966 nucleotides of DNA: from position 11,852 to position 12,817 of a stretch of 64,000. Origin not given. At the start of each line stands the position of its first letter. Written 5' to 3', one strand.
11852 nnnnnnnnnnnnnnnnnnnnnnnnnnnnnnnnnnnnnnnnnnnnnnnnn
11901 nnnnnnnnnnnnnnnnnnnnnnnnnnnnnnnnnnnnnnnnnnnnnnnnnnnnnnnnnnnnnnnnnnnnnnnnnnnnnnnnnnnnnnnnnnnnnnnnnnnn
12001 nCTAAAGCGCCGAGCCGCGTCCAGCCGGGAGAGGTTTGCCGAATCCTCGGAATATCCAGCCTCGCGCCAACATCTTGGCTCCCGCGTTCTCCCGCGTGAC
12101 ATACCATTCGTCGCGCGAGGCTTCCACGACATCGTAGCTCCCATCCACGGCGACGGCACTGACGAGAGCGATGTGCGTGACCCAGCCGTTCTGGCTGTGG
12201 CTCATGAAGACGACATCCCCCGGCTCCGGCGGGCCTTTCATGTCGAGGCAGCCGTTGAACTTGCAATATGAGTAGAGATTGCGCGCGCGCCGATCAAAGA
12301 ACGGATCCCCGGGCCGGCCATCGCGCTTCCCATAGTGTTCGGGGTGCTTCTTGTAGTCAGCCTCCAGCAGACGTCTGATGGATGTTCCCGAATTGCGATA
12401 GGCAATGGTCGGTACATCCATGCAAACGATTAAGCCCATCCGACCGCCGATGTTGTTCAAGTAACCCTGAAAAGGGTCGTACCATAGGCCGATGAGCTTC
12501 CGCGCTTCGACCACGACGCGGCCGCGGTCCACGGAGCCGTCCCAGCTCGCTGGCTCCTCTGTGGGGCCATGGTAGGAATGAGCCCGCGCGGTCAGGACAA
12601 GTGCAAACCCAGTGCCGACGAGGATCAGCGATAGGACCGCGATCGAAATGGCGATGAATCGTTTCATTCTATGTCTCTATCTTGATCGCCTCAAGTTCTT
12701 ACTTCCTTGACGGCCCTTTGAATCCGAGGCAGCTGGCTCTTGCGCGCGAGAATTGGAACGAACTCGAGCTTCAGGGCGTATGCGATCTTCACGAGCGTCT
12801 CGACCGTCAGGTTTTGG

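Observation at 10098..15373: Cell-wall remodelling neighbourhood with an inserted lower-GC Gp49/XRE toxin-antitoxin pair and DUF1287 gene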

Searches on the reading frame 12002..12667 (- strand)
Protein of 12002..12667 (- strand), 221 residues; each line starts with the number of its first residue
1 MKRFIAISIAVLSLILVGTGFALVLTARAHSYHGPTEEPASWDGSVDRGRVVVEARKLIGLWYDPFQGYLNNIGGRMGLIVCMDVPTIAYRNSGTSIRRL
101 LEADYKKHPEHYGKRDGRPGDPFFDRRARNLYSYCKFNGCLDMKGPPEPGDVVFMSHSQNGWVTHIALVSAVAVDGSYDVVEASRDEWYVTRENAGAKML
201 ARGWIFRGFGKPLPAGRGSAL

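Call 3: search_protein_families(library=pfam, proteins=[window:12002-12667:-], max_evalue=0.01)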
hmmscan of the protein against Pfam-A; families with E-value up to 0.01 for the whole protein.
window:12002-12667:- (221 aa): 2 families
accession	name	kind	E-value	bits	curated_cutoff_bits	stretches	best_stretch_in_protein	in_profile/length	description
PF06940.17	DUF1287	-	9e-08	32.5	25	1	81-172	34-129/163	Domain of unknown function (DUF1287)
PF05257.22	CHAP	-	5.3e-05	24.1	26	1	143-183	42-80/81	CHAP domain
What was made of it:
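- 12002..12667 (-): DUF1287 gene (221 aa). It encodes a membrane-anchored or exported NlpC/P60-fold cysteine hydrolase that appears intact. Pfam DUF1287 scores 32.5 bits against a cutoff of 25 (call 3).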

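Call 7: find_encoding_contigs(protein=window:12002-12667:-, flank=10000, max_places=6)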
Protein window:12002-12667:- (221 aa): 2 contigs read that carry it; 2 places shown.
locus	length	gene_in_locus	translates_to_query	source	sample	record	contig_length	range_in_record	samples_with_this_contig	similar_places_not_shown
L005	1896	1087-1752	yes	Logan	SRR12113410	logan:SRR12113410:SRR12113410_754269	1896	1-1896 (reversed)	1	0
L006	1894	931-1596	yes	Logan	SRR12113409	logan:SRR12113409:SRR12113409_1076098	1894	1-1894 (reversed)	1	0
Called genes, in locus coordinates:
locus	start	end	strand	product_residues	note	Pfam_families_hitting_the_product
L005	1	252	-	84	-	?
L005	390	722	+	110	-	PF05973:Gp49 (weak)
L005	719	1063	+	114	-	PF13560:HTH_31, PF01381:HTH_3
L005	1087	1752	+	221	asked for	PF06940:DUF1287 (weak)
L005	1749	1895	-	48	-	?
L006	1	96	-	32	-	?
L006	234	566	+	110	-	PF05973:Gp49 (weak)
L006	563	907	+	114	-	PF13560:HTH_31, PF01381:HTH_3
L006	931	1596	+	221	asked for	PF06940:DUF1287 (weak)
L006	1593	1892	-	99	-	?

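Call 14: find_homologous_proteins(query=window:12002-12667:-)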
Query window:12002-12667:- (221 aa): 91 proteins with E <= 0.001 among 585 candidates.
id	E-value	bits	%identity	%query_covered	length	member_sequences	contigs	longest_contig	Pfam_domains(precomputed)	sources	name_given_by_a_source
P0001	1.3e-149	514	100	100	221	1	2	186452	PF06940.18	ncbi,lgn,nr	ncbi:MAG: DUF1287 domain-containing protein [Elusimicrobia bacterium]|nr:DUF1287 domain-containing p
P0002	3.2e-105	369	78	84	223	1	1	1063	PF05257.23,PF06940.18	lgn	-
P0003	1.1e-104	367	72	97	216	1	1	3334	PF05257.23,PF06940.18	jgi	jgi:uncharacterized protein YijF (DUF1287 family)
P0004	2.4e-103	363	69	100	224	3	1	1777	PF06940.18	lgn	-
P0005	3.2e-103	362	72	96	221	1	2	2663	PF06940.18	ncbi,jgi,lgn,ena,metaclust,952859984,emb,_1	jgi:uncharacterized protein YijF (DUF1287 family)|metaclust:\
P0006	5.6e-103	361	71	96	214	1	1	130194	PF06940.18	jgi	jgi:uncharacterized protein YijF (DUF1287 family)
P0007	1.0e-102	361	70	96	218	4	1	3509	PF05257.23,PF06940.18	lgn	-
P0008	2.1e-102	359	71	96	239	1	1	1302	PF05257.23,PF06940.18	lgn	-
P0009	4.2e-102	359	70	99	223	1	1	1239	PF06940.18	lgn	-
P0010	1.4e-101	357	69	94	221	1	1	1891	PF06940.18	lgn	-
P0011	1.7e-101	357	68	96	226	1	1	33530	PF06940.18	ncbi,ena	-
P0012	3.5e-101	355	69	96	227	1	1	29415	PF05257.23,PF06940.18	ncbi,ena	-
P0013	6.1e-101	355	74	85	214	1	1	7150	PF06940.18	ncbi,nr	ncbi:MAG: DUF1287 domain-containing protein [Elusimicrobia bacterium]|nr:DUF1287 domain-containing p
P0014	7.9e-101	354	71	95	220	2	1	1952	PF05257.23,PF06940.18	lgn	-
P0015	9.8e-101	354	68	98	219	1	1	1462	PF05257.23,PF06940.18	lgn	-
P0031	4.8e-98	345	74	84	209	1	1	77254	PF05257.23,PF06940.18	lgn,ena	-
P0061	2.2e-85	304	65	87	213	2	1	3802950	PF06940.18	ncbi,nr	ncbi:MAG: DUF1287 domain-containing protein [Elusimicrobiota bacterium]|nr:MAG: DUF1287 domain-conta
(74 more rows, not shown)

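Call 15: find_encoding_contigs(protein=P0006, flank=8000, max_places=2)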
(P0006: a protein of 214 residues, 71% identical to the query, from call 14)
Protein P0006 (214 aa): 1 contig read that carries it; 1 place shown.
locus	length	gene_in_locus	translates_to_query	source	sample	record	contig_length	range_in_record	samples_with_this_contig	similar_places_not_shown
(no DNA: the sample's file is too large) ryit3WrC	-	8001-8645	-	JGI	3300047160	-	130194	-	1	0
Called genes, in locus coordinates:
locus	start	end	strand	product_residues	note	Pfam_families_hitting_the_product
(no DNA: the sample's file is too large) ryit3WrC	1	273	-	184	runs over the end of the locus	-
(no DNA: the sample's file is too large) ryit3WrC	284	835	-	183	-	-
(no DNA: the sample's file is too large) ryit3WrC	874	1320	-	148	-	-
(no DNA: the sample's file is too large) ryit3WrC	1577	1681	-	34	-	-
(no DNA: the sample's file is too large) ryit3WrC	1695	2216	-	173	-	-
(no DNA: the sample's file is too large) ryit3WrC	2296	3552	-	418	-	PF06808:DctM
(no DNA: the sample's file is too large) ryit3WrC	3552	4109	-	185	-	PF04290:DctQ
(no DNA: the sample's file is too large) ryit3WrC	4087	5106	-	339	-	PF03480:DctP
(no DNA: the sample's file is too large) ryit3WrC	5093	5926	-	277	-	PF16811:TAtT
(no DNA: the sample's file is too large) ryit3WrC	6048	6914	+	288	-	PF02219:MTHFR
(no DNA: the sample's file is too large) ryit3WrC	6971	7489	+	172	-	-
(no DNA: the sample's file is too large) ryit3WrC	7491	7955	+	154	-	-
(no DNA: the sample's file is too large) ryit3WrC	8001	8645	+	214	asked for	PF06940:DUF1287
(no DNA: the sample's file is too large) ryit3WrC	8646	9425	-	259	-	-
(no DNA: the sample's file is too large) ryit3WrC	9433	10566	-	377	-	PF13421:Band_7_1, PF01145:Band_7 (weak), PF17032:Zn_ribbon_15 (faint), PF18912:DZR_2 (faint), PF13248:Zn_ribbon_3 (faint), PF12773:DZR, PF13240:Zn_Ribbon_1 (weak)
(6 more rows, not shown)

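Call 16: find_encoding_contigs(protein=P0031, flank=8000, max_places=2)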
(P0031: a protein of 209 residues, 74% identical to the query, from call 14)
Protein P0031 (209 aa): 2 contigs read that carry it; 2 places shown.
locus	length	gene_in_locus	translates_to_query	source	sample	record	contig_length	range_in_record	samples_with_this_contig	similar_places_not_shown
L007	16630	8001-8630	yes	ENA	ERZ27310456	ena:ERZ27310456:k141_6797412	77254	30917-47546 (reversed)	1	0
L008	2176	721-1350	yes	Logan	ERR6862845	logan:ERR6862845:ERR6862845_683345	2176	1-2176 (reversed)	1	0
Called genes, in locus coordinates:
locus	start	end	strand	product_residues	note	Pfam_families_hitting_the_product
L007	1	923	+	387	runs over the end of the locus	PF13643:DUF4145 (weak)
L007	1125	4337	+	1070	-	PF13191:AAA_16 (faint), PF13086:AAA_11, PF13245:AAA_19, PF13087:AAA_12, PF13538:UvrD_C_2 (weak), PF09848:SLFN-g3_helicase (weak), PF13245:AAA_19 (weak), PF13401:AAA_22 (weak), +5 more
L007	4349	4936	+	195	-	PF12867:DinB_2 (weak)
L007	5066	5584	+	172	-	PF10543:ORF6N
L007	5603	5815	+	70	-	-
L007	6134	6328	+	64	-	PF09957:VapB_antitoxin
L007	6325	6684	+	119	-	PF01850:PIN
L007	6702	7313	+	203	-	PF00484:Pro_CA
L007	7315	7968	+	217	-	PF12697:Abhydrolase_6 (weak)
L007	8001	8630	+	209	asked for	PF05257:CHAP (faint), PF06940:DUF1287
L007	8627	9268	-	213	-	-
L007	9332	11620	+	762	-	PF09371:Tex_N, PF22706:Tex_central_region, PF16921:Tex_YqgF, PF14639:YqgF (weak), PF14635:HHH_7, PF12836:HHH_3, PF17674:HHH_9, PF00575:S1, +1 more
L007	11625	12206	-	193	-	-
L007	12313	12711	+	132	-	-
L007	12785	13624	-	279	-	-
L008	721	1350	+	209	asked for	PF05257:CHAP (faint), PF06940:DUF1287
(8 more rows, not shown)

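Call 17: find_encoding_contigs(protein=P0061, flank=8000, max_places=2)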
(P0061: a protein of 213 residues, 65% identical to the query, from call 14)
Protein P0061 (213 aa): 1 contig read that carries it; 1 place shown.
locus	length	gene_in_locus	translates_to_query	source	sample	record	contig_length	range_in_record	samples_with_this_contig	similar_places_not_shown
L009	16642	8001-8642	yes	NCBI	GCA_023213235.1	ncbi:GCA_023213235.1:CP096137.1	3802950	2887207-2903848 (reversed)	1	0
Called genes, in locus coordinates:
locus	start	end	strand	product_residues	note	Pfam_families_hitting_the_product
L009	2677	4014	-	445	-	PF00324:AA_permease, PF13520:AA_permease_2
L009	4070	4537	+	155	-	-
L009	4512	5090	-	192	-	PF00160:Pro_isomerase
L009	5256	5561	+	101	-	PF00581:Rhodanese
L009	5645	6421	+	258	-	PF25323:6TM_PilS (weak), PF13493:DUF4118 (weak)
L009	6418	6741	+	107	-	-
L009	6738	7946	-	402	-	PF03435:Sacchrp_dh_NADP, PF16653:Sacchrp_dh_C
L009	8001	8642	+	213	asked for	PF06940:DUF1287 (weak)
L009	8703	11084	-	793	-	-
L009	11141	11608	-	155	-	-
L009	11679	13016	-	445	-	-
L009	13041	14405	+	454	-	-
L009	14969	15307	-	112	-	PF16732:ComP_DUS (weak)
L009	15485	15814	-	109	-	PF16732:ComP_DUS (weak)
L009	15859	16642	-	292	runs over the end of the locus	-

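Call 33: search_solved_structures(query=window:12002-12667:-, max_evalue=1, show_alignments=2)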
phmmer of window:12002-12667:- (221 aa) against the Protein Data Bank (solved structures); distinct sequences matched with E-value up to 1: 2.
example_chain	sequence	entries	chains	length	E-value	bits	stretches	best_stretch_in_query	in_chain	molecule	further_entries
7v6m_A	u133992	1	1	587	0.33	13.6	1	68-120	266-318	Fibronectin type III domain-containing protein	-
1ynp_A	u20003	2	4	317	0.91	12.1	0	171-218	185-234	oxidoreductase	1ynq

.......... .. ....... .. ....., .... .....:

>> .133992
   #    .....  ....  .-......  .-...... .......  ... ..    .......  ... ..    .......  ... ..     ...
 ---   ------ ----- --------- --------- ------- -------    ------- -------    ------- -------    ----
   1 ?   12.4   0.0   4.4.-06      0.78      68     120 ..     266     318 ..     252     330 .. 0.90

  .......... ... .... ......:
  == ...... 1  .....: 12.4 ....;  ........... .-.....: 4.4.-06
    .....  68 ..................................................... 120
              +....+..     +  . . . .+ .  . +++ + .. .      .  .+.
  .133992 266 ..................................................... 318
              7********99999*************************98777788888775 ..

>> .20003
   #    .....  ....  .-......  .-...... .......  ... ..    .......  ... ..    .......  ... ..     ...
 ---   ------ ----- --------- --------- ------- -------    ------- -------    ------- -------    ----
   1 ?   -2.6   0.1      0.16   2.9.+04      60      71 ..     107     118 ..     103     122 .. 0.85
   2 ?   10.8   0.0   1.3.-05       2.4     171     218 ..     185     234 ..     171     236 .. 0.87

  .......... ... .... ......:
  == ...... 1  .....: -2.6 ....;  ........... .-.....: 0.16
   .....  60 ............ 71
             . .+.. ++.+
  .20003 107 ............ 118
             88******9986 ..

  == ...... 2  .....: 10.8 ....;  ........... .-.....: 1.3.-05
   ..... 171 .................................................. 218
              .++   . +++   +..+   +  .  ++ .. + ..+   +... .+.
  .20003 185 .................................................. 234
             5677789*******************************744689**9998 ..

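Call 41: find_related_loci(query=A3, collection=metagenome_contigs, flank=4000)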
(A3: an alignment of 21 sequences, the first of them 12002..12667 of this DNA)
Query A3 (221 aa) in metagenome_contigs; peptide patterns used: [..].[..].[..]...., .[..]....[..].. (x = any residue, [..] = any of these).
123 stretches matched a pattern; 29 encode a relative of the query (tblastn E <= 1e-3); 29 distinct loci.
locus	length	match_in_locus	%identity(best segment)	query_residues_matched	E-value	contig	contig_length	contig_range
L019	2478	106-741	72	2-213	6e-110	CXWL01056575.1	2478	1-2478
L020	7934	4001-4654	69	2-219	3e-105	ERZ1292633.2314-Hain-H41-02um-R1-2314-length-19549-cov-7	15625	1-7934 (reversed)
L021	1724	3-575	77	23-213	9e-109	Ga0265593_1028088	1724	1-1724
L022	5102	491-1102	73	11-213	3e-102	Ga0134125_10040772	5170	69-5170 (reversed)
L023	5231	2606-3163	73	28-213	1e-93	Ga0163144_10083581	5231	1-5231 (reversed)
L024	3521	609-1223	68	9-213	5e-94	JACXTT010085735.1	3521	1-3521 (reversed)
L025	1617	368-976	64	11-213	4e-99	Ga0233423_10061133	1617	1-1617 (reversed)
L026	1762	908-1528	65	5-213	4e-92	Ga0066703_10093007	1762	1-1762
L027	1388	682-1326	60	2-213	3e-89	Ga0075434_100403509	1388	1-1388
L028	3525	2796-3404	59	8-213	4e-77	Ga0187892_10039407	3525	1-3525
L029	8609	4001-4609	59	8-213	7e-77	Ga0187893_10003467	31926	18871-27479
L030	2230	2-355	80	101-218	8e-62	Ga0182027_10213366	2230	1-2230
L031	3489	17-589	46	29-219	2e-43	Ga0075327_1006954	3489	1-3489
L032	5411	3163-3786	39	1-216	1e-41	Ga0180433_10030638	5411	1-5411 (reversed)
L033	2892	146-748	40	1-210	2e-40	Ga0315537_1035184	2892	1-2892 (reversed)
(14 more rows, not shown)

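Call 48: search_protein_families(library=ncbifam, proteins=[window:12002-12667:-], max_evalue=0.001)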
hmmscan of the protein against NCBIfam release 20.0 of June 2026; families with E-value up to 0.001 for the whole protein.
window:12002-12667:- (221 aa): 0 families

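Call 49: search_protein_families(library=padloc, proteins=[window:12002-12667:-], max_evalue=0.01)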
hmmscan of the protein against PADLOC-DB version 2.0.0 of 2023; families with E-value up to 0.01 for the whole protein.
window:12002-12667:- (221 aa): 0 families

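Call 50: search_protein_families(library=phrogs, proteins=[window:12002-12667:-], max_evalue=0.001)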
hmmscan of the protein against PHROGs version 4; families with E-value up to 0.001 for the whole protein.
window:12002-12667:- (221 aa): 0 families

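Call 55: predict_structure(alignment_id=A3)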
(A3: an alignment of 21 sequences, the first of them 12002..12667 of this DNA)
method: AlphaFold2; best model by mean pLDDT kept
length: 221 residues; sequences in the alignment: 21
mean_pLDDT: 94.1   pTM: 0.89
mean pLDDT of the five models: 94.1, 94.0, 93.4, 93.4, 93.0
residues with pLDDT >= 90: 199; 70-90: 16; 50-70: 2; < 50: 4
segments of 3 or more residues with pLDDT < 50: 218-221
pLDDT, mean of each block of 10 residues (from residue 1): 94 97 96 96 96 98 91 92 97 98 98 94 92 97 95 97 97 97 92 96 97 69 36
secondary structure, 60 per line:
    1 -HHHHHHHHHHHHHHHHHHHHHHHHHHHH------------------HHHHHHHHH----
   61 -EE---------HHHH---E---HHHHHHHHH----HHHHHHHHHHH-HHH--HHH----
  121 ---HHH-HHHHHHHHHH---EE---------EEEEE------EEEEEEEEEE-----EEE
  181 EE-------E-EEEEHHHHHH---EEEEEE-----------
elements in order: H2-29 H48-56 H73-76 H84-92 H97-107 H128-137 E152-156 E163-172 E178-182 E192-195 H196-201 E205-210
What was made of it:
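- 12002..12667 (-): The AF2 model has pLDDT 94.1, with an N-terminal helix at residues 2-29 (call 55).
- On DUF1287 / NlpC-P60-like papain-fold hydrolases: AF2 pLDDT is 94.1 (call 55).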
